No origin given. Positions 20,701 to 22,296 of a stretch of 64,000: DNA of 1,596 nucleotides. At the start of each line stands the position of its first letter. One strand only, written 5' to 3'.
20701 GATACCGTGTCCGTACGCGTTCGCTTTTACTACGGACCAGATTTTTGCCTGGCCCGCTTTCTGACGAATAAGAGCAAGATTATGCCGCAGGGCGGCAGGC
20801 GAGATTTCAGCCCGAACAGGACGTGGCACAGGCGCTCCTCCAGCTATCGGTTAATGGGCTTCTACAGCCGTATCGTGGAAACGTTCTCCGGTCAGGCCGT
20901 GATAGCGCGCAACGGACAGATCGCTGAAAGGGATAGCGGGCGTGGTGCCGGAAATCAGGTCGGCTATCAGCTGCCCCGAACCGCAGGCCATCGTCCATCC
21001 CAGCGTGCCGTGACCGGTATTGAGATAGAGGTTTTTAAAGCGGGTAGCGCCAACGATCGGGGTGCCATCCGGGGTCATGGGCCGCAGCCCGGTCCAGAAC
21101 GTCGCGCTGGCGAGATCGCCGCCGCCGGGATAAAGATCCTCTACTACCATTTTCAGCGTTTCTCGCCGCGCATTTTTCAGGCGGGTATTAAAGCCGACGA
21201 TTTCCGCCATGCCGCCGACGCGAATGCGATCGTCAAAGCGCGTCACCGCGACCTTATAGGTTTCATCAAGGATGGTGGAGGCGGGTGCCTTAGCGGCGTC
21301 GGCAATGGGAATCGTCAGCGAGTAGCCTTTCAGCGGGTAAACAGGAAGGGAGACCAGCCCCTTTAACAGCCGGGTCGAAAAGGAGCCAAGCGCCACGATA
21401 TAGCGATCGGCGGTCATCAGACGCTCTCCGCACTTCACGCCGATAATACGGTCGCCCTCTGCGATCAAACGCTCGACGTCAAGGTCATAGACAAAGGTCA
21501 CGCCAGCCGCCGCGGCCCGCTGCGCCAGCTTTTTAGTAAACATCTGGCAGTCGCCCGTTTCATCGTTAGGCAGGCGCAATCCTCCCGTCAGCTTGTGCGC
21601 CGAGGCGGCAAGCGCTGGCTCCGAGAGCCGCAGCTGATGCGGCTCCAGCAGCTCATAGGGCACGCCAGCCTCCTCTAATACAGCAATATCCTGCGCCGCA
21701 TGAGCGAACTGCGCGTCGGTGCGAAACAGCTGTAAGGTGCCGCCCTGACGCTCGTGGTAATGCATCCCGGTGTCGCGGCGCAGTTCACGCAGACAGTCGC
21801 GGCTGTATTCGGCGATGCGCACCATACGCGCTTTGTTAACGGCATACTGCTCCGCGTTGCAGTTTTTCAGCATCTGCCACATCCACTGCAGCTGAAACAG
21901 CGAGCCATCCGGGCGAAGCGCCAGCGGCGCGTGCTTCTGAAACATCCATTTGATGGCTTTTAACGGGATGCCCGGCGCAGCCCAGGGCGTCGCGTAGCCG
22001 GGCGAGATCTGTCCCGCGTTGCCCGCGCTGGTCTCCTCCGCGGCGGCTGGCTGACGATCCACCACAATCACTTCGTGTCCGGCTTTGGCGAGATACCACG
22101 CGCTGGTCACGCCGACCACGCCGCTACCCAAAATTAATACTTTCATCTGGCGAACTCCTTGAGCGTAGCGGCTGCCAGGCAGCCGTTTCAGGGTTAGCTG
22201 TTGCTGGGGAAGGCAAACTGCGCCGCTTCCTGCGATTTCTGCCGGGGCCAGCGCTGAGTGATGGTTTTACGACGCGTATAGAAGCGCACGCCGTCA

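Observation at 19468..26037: omega-aminotransferase-mmsA operon carries its own dadA-dadX: a built-in pyruvate-recycling loop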

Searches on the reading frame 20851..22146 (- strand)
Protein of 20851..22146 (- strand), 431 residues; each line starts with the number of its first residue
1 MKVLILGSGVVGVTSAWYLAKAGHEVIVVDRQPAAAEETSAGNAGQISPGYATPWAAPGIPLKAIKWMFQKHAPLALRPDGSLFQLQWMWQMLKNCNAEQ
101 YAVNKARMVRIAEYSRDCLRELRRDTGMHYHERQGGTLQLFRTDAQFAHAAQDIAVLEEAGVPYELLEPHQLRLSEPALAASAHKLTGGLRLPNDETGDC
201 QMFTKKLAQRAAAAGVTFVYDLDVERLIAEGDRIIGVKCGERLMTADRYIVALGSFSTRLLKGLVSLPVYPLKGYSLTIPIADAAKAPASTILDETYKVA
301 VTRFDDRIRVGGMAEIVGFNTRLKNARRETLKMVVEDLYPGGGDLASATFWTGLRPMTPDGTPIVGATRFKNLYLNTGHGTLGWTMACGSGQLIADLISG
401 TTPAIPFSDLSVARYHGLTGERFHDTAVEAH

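Call 3: search_protein_families(library=ncbifam, proteins=[window:20851-22146:-])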
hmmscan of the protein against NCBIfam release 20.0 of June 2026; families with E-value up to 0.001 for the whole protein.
window:20851-22146:- (431 aa): 44 families (the best 25 are shown)
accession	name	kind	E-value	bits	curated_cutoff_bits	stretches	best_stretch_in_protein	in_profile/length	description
NF001933.0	PRK00711.1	subfamily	7.9e-217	720.3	383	1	1-418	1-419/429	D-amino acid dehydrogenase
NF009074.0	PRK12409.1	equivalog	5e-80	269.6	494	1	2-401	3-406/410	D-amino acid dehydrogenase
TIGR02352.1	thiamin_ThiO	equivalog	1.1e-43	149.7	250.8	2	116-401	69-350/351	glycine oxidase ThiO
NF040813.1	pro_dh_Thprot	equivalog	3.2e-22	79.1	600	2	231-405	198-355/362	D-proline dehydrogenase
TIGR01373.1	soxB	subfamily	3.3e-21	75.6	529.45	1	118-414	97-398/407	sarcosine oxidase subunit beta family protein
NF002480.1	PRK01747.1-1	equivalog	2e-17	62.9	540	2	112-401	314-620/645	bifunctional tRNA (5-methylaminomethyl-2-thiouridine)(34)-methyltransferase MnmC2/FAD-dependent 5-carboxymethylaminomethyl-2-thiouridine(34)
TIGR03197.1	MnmC_Cterm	equivalog_domain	1.6e-15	57.1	174.2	2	2-49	1-48/400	FAD-dependent 5-carboxymethylaminomethyl-2-thiouridine(34) oxidoreductase MnmC1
TIGR03364.1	HpnW_proposed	hypoth_equivalog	4.3e-13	49.1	285.1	2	2-49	2-48/365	TIGR03364 family FAD-dependent oxidoreductase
NF008425.0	PRK11259.1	equivalog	6.5e-12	45.1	257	2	109-293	63-244/377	N-methyl-L-tryptophan oxidase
NF033460.1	glycerol3P_ox_II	equivalog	2.3e-08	33.6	460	1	3-51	4-52/361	type 2 glycerol-3-phosphate oxidase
TIGR01377.1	soxA_mon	subfamily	2.6e-08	33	479.65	0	3-31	3-31/381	amino oxidase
NF007450.0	PRK10015.1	subfamily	4.3e-08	32.3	466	0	206-257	113-164/429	FAD-dependent oxidoreductase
NF002481.1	PRK01747.1-2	equivalog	2.2e-07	30.1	600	1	2-49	240-287/611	bifunctional tRNA (5-methylaminomethyl-2-thiouridine)(34)-methyltransferase MnmC2/FAD-dependent 5-carboxymethylaminomethyl-2-thiouridine(34)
NF008313.0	PRK11101.1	equivalog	1.4e-06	27.2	425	1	109-251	62-201/548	anaerobic glycerol-3-phosphate dehydrogenase subunit A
NF006130.0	PRK08274.1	equivalog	3.1e-06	26.3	369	1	2-257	7-193/467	FAD-dependent tricarballylate dehydrogenase TcuA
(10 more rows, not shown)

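Call 4: search_protein_families(library=pfam, proteins=[window:20851-22146:-])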
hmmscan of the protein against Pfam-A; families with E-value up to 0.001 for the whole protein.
window:20851-22146:- (431 aa): 11 families
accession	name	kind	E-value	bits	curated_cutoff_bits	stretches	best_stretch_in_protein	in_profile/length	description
PF01266.30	DAO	-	2.5e-78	264.5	27.9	1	2-397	1-353/353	FAD dependent oxidoreductase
PF07992.20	Pyr_redox_2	-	2e-06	27.9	26.1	1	2-36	144-178/291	Pyridine nucleotide-disulphide oxidoreductase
PF03486.20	HI0933_like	-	8.3e-06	25.9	50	0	2-37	2-37/244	HI0933-like protein Rossmann domain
PF02558.23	ApbA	-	8.9e-06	25.8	22.2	1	3-37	1-34/150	Ketopantoate reductase PanE/ApbA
PF00890.30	FAD_binding_2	-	9.6e-06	25.5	20.4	0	3-35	2-34/414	FAD binding domain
PF13450.12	NAD_binding_8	-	1.7e-05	25.5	21.9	1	5-33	1-29/68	NAD(P)-binding Rossmann-like domain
PF03721.20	UDPG_MGDP_dh_N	-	1.9e-05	24.8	27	1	1-43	1-43/187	UDP-glucose/GDP-mannose dehydrogenase family, NAD binding domain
PF00070.33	Pyr_redox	-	3.2e-05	24.8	22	0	2-34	1-33/82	Pyridine nucleotide-disulphide oxidoreductase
PF01262.27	AlaDh_PNT_C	-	0.0002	21.3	23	1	2-41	30-69/214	Alanine dehydrogenase/PNT, C-terminal domain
PF01494.25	FAD_binding_3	-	0.00023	20.9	22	1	2-41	3-42/349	FAD binding domain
PF02737.24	3HCDH_N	-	0.00075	19.9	22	0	2-40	1-39/180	3-hydroxyacyl-CoA dehydrogenase, NAD binding domain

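Call 19: find_homologous_proteins(query=window:20851-22146:-, max_evalue=1e-100)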
Query window:20851-22146:- (431 aa): 8000 proteins with E <= 1e-100 among 8000 candidates; the best 120 are listed.
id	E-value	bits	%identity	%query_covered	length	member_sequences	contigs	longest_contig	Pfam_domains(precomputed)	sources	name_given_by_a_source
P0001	3.3e-287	970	99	100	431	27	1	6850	PF01266.31,PF13450.13,PF07992.21,PF00070.34,PF02558.23,PF03486.21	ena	-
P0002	6.9e-257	870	87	100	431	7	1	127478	PF01266.31,PF07992.21,PF00070.34,PF02558.23,PF03486.21,PF03721.21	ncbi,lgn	-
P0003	9.4e-257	870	88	100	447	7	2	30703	PF01266.31,PF13450.13,PF07992.21,PF00070.34,PF02558.23,PF03486.21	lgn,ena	-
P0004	4.4e-255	864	86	100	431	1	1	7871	PF01266.31,PF07992.21,PF00070.34,PF02558.23,PF03486.21,PF03721.21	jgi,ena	-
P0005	2.5e-246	835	84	100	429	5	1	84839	PF01266.31,PF13450.13,PF07992.21,PF00070.34,PF02558.23,PF03486.21,PF03721.21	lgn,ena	-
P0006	1.7e-244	829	84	100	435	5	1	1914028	PF01266.31,PF13450.13,PF07992.21,PF00070.34,PF02558.23,PF03486.21,PF01262.28,PF01494.26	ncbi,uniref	ncbi:D-amino acid dehydrogenase [Erwinia sp. CGal63]|uniref:D-amino acid dehydrogenase n=1 Tax=Erwin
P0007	1.5e-243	826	83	100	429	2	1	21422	PF01266.31,PF13450.13,PF07992.21,PF00070.34,PF02558.23,PF03486.21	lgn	-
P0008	2.3e-243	826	84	99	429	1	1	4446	PF01266.31,PF13450.13,PF07992.21,PF00070.34,PF02558.23,PF03486.21,PF03721.21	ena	-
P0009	4.2e-243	825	83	100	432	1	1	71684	PF01266.31,PF13450.13,PF07992.21,PF00070.34,PF02558.23,PF12831.14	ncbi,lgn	ncbi:D-amino acid dehydrogenase [Klebsiella variicola]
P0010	4.3e-243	825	84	99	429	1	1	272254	PF01266.31,PF13450.13,PF07992.21,PF00070.34,PF02558.23,PF03486.21,PF03721.21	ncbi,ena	-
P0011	4.3e-243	825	83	100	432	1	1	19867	PF01266.31,PF13450.13,PF07992.21,PF00070.34,PF02558.23,PF12831.14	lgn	-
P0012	1.1e-242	823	84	99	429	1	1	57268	PF01266.31,PF13450.13,PF07992.21,PF00070.34,PF02558.23,PF03486.21,PF03721.21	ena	-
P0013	7.2e-242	821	84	98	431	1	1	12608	PF01266.31,PF13450.13,PF07992.21,PF00070.34,PF02558.23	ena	-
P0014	1.0e-241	820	84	98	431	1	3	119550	PF01266.31,PF13450.13,PF07992.21,PF00070.34,PF02558.23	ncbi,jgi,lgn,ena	-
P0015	1.6e-241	820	83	100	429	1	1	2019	PF01266.31,PF13450.13,PF07992.21,PF00070.34,PF02558.23,PF01494.26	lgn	-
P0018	6.9e-236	801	81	100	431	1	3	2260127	PF01266.31,PF01593.31,PF13450.13,PF07992.21,PF00070.34,PF02558.23,PF03486.21,PF01262.28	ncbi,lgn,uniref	ncbi:D-amino acid dehydrogenase [Pantoea sp. FN0302]|uniref:D-amino acid dehydrogenase n=1 Tax=uncla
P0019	2.9e-228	776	78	100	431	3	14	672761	PF01266.31,PF13450.13,PF00890.31,PF07992.21,PF00070.34,PF02558.23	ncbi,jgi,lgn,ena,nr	ncbi:D-amino acid dehydrogenase [Enterobacter ludwigii]|nr:D-amino acid dehydrogenase [Escherichia c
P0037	1.2e-212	725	75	96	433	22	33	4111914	PF01266.31,PF01593.31,PF13450.13,PF00890.31,PF07992.21,PF00070.34,PF02558.23,PF03486.21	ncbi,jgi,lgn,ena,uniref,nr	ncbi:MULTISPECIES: D-amino acid dehydrogenase [Pantoea]|jgi:D-amino-acid dehydrogenase|uniref:D-amin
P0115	1.1e-208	711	74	96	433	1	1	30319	PF01266.31,PF13450.13,PF00890.31,PF07992.21,PF00070.34,PF02558.23,PF03486.21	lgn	-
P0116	1.1e-208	711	73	96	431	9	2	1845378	PF01266.31,PF13450.13,PF07992.21,PF00070.34,PF02558.23,PF03486.21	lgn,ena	-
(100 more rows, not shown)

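Call 21: find_encoding_contigs(protein=P0037, flank=6000, max_places=4)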
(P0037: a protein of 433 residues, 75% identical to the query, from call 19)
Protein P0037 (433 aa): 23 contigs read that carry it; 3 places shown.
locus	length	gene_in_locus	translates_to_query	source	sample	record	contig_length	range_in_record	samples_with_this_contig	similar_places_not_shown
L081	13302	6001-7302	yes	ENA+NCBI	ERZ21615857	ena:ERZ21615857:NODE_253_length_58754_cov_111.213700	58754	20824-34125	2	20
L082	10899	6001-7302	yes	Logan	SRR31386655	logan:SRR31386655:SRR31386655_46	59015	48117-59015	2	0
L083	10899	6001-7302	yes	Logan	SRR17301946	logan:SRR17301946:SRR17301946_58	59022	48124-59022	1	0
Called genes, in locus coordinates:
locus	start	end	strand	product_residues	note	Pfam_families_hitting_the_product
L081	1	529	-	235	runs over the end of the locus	PF05209:MinC_N, PF03775:MinC_C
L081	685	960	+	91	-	PF05166:YcgL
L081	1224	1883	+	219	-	PF01557:FAA_hydrolase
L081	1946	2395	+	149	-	PF03692:CxxCxxCC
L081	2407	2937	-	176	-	PF02600:DsbB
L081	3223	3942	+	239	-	PF00392:GntR, PF07840:FadR_C, PF07729:FCD (weak)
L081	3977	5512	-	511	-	PF04293:SpoVR, PF24755:SpoVR_C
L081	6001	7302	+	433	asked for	PF00070:Pyr_redox (faint), PF00890:FAD_binding_2 (weak), PF01266:DAO, PF01593:Amino_oxidase (faint), PF02558:ApbA (weak), PF03486:HI0933_like (faint), PF07992:Pyr_redox_2 (faint), PF13450:NAD_binding_8 (weak)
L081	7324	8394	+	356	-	PF01168:Ala_racemase_N, PF00842:Ala_racemase_C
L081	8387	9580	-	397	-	PF07690:MFS_1, PF00083:Sugar_tr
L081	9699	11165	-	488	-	PF13727:CoA_binding_3, PF02397:Bac_transf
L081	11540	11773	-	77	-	PF07351:DUF1480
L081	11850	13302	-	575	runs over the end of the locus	PF00999:Na_H_Exchanger, PF02080:TrkA_C, PF03471:CorC_HlyC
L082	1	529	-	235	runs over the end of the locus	PF05209:MinC_N, PF03775:MinC_C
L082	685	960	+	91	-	PF05166:YcgL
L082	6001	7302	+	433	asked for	PF00070:Pyr_redox (faint), PF00890:FAD_binding_2 (weak), PF01266:DAO, PF01593:Amino_oxidase (faint), PF02558:ApbA (weak), PF03486:HI0933_like (faint), PF07992:Pyr_redox_2 (faint), PF13450:NAD_binding_8 (weak)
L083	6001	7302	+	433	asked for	PF00070:Pyr_redox (faint), PF00890:FAD_binding_2 (weak), PF01266:DAO, PF01593:Amino_oxidase (faint), PF02558:ApbA (weak), PF03486:HI0933_like (faint), PF07992:Pyr_redox_2 (faint), PF13450:NAD_binding_8 (weak)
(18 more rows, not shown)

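Call 22: find_encoding_contigs(protein=P0019, flank=8000, max_places=3)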
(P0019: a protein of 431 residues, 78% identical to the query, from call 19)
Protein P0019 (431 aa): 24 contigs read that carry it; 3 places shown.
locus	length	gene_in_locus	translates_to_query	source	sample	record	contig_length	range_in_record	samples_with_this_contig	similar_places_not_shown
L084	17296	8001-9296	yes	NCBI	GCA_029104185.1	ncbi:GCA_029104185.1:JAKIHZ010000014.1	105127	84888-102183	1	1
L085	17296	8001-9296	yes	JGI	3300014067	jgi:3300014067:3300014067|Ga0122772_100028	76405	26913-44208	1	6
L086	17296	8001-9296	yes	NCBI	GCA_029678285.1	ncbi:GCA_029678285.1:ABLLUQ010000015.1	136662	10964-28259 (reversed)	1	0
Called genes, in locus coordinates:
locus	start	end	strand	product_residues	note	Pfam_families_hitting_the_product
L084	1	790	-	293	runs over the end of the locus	PF00701:DHDPS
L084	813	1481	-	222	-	PF00528:BPD_transp_1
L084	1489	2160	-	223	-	PF00528:BPD_transp_1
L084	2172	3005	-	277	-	PF02463:SMC_N, PF00005:ABC_tran, PF13304:AAA_21 (faint)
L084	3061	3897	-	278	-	PF00497:SBP_bac_3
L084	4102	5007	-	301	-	PF00126:HTH_1, PF03466:LysR_substrate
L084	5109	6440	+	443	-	PF00202:Aminotran_3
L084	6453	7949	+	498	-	PF00171:Aldedh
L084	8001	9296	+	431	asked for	PF00070:Pyr_redox (faint), PF00890:FAD_binding_2 (faint), PF01266:DAO, PF02558:ApbA (weak), PF07992:Pyr_redox_2 (faint), PF13450:NAD_binding_8 (weak)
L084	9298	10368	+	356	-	PF01168:Ala_racemase_N, PF00842:Ala_racemase_C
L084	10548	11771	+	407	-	PF01266:DAO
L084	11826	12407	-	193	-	PF12766:Pyridox_oxase_2, PF16242:Pyrid_ox_like (weak), PF01243:PNPOx_N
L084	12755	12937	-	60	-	-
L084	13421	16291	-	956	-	PF00403:HMA, PF00122:E1-E2_ATPase, PF00702:Hydrolase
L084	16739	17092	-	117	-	PF01022:HTH_5, PF12840:HTH_20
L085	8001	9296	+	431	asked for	PF00070:Pyr_redox (faint), PF00890:FAD_binding_2 (faint), PF01266:DAO, PF02558:ApbA (weak), PF07992:Pyr_redox_2 (faint), PF13450:NAD_binding_8 (weak)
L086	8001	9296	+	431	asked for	PF00070:Pyr_redox (faint), PF00890:FAD_binding_2 (faint), PF01266:DAO, PF02558:ApbA (weak), PF07992:Pyr_redox_2 (faint), PF13450:NAD_binding_8 (weak)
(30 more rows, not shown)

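Call 27: find_homologous_proteins(query=P0037, max_evalue=1e-150)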
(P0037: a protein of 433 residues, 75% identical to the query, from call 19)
Query P0037 (433 aa): 7841 proteins with E <= 1e-150 among 8000 candidates; the best 120 are listed.
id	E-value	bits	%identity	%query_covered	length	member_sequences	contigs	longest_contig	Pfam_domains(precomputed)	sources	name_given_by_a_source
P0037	9.3e-292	985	100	100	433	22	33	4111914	PF01266.31,PF01593.31,PF13450.13,PF00890.31,PF07992.21,PF00070.34,PF02558.23,PF03486.21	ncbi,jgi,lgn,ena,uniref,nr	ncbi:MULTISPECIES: D-amino acid dehydrogenase [Pantoea]|jgi:D-amino-acid dehydrogenase|uniref:D-amin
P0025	2.5e-278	941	95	100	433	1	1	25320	PF01266.31,PF01593.31,PF13450.13,PF00890.31,PF07992.21,PF00070.34,PF02558.23,PF03486.21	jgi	-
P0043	2.8e-267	905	91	100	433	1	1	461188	PF01266.31,PF01593.31,PF13450.13,PF00890.31,PF07992.21,PF00070.34,PF02558.23,PF03486.21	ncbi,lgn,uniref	ncbi:D-amino acid dehydrogenase [Pantoea sp. USHLN256]|uniref:D-amino acid dehydrogenase n=1 Tax=Pan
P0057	3.2e-266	901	90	100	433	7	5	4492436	PF01266.31,PF01593.31,PF13450.13,PF00890.31,PF07992.21,PF00070.34,PF02558.23,PF03486.21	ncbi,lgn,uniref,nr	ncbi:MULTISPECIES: D-amino acid dehydrogenase [Pantoea]|uniref:D-amino acid dehydrogenase n=3 Tax=Pa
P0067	4.5e-266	901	90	100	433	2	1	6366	PF01266.31,PF01593.31,PF13450.13,PF00890.31,PF07992.21,PF00070.34,PF02558.23,PF03486.21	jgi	-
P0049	6.7e-266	900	90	100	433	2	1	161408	PF01266.31,PF01593.31,PF13450.13,PF00890.31,PF07992.21,PF00070.34,PF02558.23,PF03486.21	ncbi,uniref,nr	ncbi:D-amino acid dehydrogenase [Pantoea rwandensis]|uniref:D-amino acid dehydrogenase n=1 Tax=Panto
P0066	4.0e-265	898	90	100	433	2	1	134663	PF01266.31,PF01593.31,PF13450.13,PF00890.31,PF07992.21,PF00070.34,PF02558.23,PF03486.21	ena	-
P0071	1.5e-263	892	90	100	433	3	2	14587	PF01266.31,PF01593.31,PF13450.13,PF07992.21,PF00070.34,PF02558.23,PF03486.21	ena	-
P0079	6.5e-263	890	89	100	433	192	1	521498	PF01266.31,PF01593.31,PF13450.13,PF00890.31,PF07992.21,PF00070.34,PF02558.23,PF03486.21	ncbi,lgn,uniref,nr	ncbi:D-amino acid dehydrogenase [Pantoea dispersa]|uniref:D-amino acid dehydrogenase n=1 Tax=Pantoea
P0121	1.3e-259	880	88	100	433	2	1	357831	PF01266.31,PF01593.31,PF13450.13,PF07992.21,PF00070.34,PF02558.23,PF03486.21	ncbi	-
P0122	8.0e-259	877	88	100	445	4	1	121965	PF01266.31,PF01593.31,PF13450.13,PF00890.31,PF07992.21,PF00070.34,PF02558.23,PF03486.21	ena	-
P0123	1.4e-258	876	89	100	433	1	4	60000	PF01266.31,PF01593.31,PF13450.13,PF00890.31,PF07992.21,PF00070.34,PF02558.23,PF03486.21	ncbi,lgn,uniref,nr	ncbi:D-amino acid dehydrogenase [Pantoea sp.]|uniref:D-amino acid dehydrogenase n=1 Tax=Pantoea sp. 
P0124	1.8e-258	876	88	100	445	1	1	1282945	PF01266.31,PF01593.31,PF13450.13,PF00890.31,PF07992.21,PF00070.34,PF02558.23,PF03486.21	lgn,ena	-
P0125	2.5e-258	875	88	100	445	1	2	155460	PF01266.31,PF01593.31,PF13450.13,PF00890.31,PF07992.21,PF00070.34,PF02558.23,PF03486.21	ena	-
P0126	1.1e-257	873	88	100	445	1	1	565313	PF01266.31,PF01593.31,PF13450.13,PF00890.31,PF07992.21,PF00070.34,PF02558.23,PF03486.21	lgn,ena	-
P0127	1.5e-257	873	88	100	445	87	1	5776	PF01266.31,PF01593.31,PF13450.13,PF07992.21,PF00070.34,PF02558.23,PF03486.21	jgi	-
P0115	9.6e-257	870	87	100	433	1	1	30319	PF01266.31,PF13450.13,PF00890.31,PF07992.21,PF00070.34,PF02558.23,PF03486.21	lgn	-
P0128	9.3e-254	860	88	100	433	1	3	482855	PF01266.31,PF01593.31,PF13450.13,PF00890.31,PF07992.21,PF00070.34,PF02558.23,PF03486.21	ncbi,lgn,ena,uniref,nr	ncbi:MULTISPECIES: D-amino acid dehydrogenase [Pantoea]|uniref:D-amino acid dehydrogenase n=1 Tax=Ca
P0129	3.7e-253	858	86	100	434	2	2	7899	PF01266.31,PF13450.13,PF00890.31,PF07992.21,PF00070.34,PF02558.23,PF03486.21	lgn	-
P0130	9.1e-253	857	87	100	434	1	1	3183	PF01266.31,PF01593.31,PF13450.13,PF00890.31,PF07992.21,PF00070.34,PF02558.23,PF03486.21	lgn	-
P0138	7.2e-249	844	87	97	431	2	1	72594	PF01266.31,PF01593.31,PF13450.13,PF07992.21,PF00070.34,PF02558.23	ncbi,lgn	-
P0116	3.0e-248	842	87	97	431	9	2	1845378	PF01266.31,PF13450.13,PF07992.21,PF00070.34,PF02558.23,PF03486.21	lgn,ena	-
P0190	1.4e-244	830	85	97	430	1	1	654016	PF01266.31,PF01593.31,PF13450.13,PF07992.21,PF00070.34,PF02558.23,PF03486.21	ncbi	-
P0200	3.2e-243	826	83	100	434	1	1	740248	PF01266.31,PF01593.31,PF13450.13,PF00890.31,PF07992.21,PF00070.34,PF02558.23,PF03486.21,PF01494.26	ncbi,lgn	-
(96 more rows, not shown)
